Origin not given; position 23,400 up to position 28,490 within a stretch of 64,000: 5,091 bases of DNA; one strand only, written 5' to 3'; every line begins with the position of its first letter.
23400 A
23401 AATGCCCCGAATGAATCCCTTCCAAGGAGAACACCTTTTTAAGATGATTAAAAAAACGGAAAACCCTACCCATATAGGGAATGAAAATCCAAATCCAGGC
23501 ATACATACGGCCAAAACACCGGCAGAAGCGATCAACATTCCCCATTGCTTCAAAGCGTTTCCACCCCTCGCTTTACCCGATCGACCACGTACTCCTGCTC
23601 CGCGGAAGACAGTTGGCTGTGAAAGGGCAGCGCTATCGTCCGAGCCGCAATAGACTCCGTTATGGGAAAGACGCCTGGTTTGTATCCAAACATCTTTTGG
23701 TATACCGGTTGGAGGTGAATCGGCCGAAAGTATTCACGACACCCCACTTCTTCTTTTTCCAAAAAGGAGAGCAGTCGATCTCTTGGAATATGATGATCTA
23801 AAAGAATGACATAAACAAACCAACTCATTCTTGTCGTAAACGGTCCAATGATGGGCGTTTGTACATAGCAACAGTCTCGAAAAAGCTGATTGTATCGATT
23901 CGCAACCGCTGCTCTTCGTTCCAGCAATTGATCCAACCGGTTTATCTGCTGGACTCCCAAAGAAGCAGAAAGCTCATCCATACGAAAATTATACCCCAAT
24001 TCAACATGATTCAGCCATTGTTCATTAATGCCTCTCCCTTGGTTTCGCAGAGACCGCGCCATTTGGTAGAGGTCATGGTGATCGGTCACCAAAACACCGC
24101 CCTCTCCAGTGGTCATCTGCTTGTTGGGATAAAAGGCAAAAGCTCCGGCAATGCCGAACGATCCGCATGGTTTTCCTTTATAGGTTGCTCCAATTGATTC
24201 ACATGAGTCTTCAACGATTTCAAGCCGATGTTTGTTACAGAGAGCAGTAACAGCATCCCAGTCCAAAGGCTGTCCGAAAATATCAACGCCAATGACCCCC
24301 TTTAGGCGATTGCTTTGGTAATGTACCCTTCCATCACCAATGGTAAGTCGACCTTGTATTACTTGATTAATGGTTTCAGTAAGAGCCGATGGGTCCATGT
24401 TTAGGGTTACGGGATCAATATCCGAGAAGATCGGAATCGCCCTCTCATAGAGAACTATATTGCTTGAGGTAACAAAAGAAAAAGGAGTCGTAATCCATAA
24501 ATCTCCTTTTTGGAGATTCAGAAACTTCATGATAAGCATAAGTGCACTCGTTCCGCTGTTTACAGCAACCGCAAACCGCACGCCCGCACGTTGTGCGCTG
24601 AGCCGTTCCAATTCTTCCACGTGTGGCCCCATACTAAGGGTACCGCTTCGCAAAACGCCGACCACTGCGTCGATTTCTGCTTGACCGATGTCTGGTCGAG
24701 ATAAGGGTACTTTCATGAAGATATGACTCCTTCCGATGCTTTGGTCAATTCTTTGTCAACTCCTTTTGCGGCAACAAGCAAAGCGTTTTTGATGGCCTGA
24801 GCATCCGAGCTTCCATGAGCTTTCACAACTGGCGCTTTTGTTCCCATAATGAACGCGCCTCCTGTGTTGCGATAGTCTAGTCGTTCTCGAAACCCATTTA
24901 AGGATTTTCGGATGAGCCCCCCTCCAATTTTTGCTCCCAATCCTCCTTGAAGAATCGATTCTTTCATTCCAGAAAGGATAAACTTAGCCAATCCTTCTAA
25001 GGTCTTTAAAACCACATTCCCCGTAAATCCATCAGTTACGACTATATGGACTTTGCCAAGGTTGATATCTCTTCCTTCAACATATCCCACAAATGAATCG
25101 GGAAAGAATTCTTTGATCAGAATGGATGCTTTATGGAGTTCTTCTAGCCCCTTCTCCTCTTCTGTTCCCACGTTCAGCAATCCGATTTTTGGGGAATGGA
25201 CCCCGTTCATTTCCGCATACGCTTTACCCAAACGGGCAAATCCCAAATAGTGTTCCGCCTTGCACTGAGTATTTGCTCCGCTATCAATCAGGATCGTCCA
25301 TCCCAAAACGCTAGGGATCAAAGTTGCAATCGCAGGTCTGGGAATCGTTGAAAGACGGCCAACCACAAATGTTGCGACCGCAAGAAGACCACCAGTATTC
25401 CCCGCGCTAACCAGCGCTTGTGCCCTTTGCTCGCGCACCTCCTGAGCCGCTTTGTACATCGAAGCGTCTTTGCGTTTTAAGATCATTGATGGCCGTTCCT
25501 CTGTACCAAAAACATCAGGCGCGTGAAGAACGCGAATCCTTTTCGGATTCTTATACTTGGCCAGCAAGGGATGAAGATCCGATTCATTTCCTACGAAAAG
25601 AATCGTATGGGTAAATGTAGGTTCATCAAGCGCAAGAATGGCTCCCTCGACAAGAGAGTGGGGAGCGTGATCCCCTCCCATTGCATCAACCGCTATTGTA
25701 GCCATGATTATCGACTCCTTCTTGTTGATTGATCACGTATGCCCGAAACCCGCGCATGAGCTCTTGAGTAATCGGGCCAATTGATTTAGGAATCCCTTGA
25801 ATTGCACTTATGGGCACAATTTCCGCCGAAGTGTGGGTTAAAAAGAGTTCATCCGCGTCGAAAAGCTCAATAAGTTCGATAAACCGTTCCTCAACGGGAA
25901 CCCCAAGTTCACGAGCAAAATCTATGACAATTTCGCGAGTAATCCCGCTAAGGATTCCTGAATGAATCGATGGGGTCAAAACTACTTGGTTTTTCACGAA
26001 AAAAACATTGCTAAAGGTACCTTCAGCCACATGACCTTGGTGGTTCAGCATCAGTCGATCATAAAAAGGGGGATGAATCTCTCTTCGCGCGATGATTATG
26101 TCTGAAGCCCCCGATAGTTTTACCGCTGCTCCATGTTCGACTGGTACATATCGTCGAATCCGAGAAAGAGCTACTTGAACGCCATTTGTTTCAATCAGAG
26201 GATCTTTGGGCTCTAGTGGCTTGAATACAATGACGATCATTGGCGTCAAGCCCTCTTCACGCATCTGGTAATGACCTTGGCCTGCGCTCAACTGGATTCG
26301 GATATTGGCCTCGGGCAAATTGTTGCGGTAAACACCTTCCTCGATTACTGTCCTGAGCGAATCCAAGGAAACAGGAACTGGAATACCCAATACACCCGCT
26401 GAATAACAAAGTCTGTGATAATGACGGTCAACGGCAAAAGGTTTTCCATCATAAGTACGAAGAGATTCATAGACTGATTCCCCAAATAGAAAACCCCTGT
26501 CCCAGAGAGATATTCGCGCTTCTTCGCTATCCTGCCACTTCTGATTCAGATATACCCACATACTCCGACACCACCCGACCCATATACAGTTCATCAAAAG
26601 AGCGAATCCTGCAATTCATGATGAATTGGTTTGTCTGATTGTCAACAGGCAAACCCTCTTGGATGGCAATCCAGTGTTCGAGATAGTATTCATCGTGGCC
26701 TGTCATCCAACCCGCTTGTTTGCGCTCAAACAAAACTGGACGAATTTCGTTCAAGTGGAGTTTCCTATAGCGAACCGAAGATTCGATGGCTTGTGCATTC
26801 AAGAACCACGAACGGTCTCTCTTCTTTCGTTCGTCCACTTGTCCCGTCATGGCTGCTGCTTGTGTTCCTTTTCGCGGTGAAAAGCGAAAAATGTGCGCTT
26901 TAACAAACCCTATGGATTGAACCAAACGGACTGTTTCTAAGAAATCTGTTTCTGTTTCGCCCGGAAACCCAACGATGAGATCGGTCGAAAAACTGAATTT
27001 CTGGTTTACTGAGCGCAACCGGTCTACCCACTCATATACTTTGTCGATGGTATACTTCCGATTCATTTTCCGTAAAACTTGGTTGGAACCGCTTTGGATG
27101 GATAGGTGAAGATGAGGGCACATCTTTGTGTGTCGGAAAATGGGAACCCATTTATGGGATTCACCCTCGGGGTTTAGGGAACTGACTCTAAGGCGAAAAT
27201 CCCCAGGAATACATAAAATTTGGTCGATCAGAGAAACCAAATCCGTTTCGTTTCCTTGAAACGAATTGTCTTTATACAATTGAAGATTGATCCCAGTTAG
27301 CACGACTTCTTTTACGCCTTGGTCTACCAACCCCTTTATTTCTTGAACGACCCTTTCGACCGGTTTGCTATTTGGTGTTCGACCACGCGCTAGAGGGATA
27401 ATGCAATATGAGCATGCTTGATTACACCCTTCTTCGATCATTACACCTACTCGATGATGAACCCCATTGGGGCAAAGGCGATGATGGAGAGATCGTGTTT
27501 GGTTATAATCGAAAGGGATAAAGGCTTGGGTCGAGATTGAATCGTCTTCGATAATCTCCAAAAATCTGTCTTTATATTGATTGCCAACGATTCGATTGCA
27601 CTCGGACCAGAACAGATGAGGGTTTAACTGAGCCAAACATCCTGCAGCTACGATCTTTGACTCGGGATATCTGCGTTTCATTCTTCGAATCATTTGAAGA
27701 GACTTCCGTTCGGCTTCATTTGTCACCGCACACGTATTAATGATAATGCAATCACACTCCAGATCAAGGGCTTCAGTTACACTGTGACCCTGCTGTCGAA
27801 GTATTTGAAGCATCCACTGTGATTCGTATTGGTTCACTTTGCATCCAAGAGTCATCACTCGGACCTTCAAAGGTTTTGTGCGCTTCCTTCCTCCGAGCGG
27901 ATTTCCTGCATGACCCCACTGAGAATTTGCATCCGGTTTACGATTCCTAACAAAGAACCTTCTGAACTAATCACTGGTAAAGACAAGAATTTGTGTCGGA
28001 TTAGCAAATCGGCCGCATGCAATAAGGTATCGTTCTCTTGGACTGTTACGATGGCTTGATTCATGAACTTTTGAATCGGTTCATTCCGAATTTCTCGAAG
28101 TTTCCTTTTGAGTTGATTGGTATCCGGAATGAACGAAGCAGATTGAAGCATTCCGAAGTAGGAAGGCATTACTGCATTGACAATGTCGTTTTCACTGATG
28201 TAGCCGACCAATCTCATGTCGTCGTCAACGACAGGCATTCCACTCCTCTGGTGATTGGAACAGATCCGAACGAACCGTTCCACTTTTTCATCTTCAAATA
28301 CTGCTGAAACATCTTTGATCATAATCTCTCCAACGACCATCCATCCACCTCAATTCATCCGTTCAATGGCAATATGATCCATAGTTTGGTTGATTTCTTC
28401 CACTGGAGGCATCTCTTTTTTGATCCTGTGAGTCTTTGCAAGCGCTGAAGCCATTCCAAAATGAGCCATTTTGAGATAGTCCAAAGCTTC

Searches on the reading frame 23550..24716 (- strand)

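Call 35: search_protein_families(library=pfam, proteins=[window:23550-24716:-], max_evalue=0.001)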
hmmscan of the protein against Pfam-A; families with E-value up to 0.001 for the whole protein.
window:23550-24716:- (388 aa): 1 family
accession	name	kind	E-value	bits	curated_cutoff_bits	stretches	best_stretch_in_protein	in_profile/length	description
PF01041.23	DegT_DnrJ_EryC1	-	1.1e-102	344.3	19.8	1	9-381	2-359/360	DegT/DnrJ/EryC1/StrS aminotransferase family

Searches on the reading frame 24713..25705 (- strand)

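Call 35: search_protein_families(library=pfam, proteins=[window:24713-25705:-], max_evalue=0.001)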
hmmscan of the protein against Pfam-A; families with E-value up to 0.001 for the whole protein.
window:24713-25705:- (330 aa): 1 family
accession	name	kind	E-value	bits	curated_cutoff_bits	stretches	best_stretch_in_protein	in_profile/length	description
PF02504.20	FA_synthesis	-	9.2e-94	314.6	29.1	1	3-319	2-320/324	Fatty acid synthesis protein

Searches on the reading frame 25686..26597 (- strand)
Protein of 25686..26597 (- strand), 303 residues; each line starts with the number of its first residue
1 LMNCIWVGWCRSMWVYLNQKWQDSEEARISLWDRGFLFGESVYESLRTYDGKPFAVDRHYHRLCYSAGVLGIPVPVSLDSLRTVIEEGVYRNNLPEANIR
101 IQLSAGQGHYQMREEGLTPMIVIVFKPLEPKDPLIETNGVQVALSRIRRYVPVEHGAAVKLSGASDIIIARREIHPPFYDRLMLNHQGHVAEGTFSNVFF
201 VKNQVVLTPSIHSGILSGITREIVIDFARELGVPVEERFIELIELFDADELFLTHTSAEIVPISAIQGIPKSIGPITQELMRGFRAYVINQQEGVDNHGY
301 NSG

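Call 35: search_protein_families(library=pfam, proteins=[window:25686-26597:-], max_evalue=0.001)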
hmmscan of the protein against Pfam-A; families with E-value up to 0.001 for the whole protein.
window:25686-26597:- (303 aa): 1 family
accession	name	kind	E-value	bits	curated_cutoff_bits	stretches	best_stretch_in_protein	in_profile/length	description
PF01063.24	Aminotran_4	-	1.2e-50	172.8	28.5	1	42-266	2-223/223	Amino-transferase class IV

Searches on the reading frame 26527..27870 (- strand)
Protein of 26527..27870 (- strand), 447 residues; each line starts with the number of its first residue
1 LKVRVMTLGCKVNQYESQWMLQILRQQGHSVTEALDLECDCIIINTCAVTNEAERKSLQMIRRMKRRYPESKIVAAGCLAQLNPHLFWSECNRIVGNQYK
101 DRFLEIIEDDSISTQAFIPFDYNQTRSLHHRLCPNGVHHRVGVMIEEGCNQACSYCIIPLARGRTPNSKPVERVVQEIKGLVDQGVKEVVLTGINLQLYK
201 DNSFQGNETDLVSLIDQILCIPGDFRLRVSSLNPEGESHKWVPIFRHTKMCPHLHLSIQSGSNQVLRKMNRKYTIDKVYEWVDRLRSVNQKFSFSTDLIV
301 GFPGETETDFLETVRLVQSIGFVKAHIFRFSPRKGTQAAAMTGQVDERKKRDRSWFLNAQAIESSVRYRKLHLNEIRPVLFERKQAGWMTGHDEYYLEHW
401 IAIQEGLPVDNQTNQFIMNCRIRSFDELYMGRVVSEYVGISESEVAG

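Call 35: search_protein_families(library=pfam, proteins=[window:26527-27870:-], max_evalue=0.001)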
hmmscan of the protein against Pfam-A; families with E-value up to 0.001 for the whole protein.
window:26527-27870:- (447 aa): 2 families
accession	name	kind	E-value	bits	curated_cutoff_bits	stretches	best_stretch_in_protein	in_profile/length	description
PF04055.27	Radical_SAM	-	5.3e-26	92.2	29.5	1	147-317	5-166/166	Radical SAM superfamily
PF00919.26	UPF0004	-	1.2e-24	86.6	27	1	2-85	1-84/98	Uncharacterized protein family UPF0004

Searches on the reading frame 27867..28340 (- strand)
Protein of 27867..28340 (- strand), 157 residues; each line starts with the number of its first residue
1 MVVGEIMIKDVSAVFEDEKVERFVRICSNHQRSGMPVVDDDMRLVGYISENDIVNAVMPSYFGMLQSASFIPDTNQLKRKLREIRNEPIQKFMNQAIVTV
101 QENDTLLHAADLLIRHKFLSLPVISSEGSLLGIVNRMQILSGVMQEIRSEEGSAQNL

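Call 35: search_protein_families(library=pfam, proteins=[window:27867-28340:-], max_evalue=0.001)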
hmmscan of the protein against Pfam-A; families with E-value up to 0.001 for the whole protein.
window:27867-28340:- (157 aa): 1 family
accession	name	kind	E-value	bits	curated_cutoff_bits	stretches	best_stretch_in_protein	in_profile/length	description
PF00571.33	CBS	-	5.1e-24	84.8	24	2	3-57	1-55/57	CBS domain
